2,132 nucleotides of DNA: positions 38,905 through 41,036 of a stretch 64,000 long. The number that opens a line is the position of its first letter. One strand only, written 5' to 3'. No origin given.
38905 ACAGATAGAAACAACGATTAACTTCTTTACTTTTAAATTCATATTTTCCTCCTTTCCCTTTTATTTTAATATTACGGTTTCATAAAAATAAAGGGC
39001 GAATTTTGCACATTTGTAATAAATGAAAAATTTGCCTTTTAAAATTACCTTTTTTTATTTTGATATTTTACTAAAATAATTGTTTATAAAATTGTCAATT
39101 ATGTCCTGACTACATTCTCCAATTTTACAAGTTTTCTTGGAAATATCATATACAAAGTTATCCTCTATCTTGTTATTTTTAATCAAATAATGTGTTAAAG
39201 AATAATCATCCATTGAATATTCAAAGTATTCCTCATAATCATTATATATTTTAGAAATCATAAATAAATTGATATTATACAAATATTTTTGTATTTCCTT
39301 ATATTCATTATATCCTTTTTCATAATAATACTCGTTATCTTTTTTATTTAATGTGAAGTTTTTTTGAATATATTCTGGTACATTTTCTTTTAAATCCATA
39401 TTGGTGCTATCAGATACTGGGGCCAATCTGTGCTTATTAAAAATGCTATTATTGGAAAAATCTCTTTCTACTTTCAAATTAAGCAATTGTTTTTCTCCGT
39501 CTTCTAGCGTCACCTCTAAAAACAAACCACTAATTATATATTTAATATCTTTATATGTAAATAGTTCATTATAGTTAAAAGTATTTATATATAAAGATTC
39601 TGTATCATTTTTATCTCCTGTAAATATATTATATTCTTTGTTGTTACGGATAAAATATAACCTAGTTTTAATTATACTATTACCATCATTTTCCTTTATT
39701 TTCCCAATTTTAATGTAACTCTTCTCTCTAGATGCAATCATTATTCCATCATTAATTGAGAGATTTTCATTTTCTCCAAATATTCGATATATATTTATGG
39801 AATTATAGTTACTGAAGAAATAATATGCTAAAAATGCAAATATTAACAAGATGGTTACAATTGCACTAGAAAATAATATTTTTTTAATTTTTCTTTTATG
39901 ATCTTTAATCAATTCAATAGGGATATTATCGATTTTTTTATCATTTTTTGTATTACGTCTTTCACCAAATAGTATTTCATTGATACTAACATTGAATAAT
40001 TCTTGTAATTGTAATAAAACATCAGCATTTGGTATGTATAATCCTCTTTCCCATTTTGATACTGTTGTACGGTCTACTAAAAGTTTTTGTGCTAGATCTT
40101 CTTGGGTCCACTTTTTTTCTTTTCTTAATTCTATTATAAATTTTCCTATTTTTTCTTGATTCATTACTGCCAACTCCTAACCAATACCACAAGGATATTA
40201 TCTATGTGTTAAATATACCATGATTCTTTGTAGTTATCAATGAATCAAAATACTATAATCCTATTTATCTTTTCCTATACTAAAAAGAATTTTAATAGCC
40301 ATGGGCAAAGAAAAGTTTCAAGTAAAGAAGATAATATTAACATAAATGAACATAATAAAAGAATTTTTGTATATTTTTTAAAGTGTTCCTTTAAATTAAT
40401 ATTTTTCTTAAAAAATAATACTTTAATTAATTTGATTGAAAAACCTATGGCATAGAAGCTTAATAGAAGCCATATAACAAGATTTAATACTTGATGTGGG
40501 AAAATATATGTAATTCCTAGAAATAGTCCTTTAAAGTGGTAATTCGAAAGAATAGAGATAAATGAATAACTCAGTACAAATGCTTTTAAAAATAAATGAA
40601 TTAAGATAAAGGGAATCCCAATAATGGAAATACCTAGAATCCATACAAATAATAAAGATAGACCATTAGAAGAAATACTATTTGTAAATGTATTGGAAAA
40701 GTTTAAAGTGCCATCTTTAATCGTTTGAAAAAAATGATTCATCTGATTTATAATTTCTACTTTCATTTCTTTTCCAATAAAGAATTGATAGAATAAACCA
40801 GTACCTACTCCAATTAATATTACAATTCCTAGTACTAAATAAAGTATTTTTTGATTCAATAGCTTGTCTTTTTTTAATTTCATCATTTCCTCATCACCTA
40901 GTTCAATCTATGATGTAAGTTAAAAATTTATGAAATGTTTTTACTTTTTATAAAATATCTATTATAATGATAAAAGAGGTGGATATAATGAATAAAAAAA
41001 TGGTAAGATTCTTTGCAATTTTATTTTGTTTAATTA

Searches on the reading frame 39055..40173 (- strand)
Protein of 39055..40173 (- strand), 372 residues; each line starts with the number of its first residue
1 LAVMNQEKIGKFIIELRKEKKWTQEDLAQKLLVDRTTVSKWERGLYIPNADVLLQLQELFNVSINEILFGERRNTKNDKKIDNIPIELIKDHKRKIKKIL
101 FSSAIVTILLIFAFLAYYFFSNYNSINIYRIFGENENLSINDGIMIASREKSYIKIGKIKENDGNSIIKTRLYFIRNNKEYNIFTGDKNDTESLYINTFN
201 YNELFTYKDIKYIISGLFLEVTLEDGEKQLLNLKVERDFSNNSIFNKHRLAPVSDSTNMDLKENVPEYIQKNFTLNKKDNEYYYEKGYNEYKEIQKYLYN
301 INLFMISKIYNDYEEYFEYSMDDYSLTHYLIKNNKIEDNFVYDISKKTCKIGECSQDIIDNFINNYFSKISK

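Call 88: search_protein_families(library=pfam, proteins=[window:39055-40173:-], max_evalue=0.01)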
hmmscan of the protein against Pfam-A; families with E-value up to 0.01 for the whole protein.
window:39055-40173:- (372 aa): 7 families
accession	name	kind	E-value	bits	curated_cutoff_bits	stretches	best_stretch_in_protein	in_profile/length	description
PF01381.28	HTH_3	-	5.5e-16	58.8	23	1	13-67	1-55/55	Helix-turn-helix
PF12844.13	HTH_19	-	1.3e-12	47.8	30.2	1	10-68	1-59/64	Helix-turn-helix domain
PF13560.12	HTH_31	-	6.4e-08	33.2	27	1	15-65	8-59/64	Helix-turn-helix domain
PF13443.12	HTH_26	-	3.3e-05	24.5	22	1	15-68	4-58/63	Cro/C1-type HTH DNA-binding domain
PF07022.19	Phage_CI_repr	-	0.00057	20.6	22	1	24-71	15-61/65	Bacteriophage CI repressor helix-turn-helix domain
PF13744.12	HTH_37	-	0.0015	18.7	27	1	9-44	19-54/80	Helix-turn-helix domain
PF09716.15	ETRAMP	-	0.0059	17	29.1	1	73-122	29-77/81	Malarial early transcribed membrane protein (ETRAMP)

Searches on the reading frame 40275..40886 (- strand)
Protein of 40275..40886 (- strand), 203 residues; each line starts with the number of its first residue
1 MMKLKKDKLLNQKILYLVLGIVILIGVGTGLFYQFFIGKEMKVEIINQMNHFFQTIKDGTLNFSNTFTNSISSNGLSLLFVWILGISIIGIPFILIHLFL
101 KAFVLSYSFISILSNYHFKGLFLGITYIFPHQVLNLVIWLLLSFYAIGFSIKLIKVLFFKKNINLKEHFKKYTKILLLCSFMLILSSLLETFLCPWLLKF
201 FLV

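Call 88: search_protein_families(library=pfam, proteins=[window:40275-40886:-], max_evalue=0.01)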
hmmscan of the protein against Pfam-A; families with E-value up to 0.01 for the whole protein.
window:40275-40886:- (203 aa): 1 family
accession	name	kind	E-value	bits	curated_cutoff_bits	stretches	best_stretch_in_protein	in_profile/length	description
PF01944.22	SpoIIM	-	2e-14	54.3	26.9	1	22-195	4-163/163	Stage II sporulation protein M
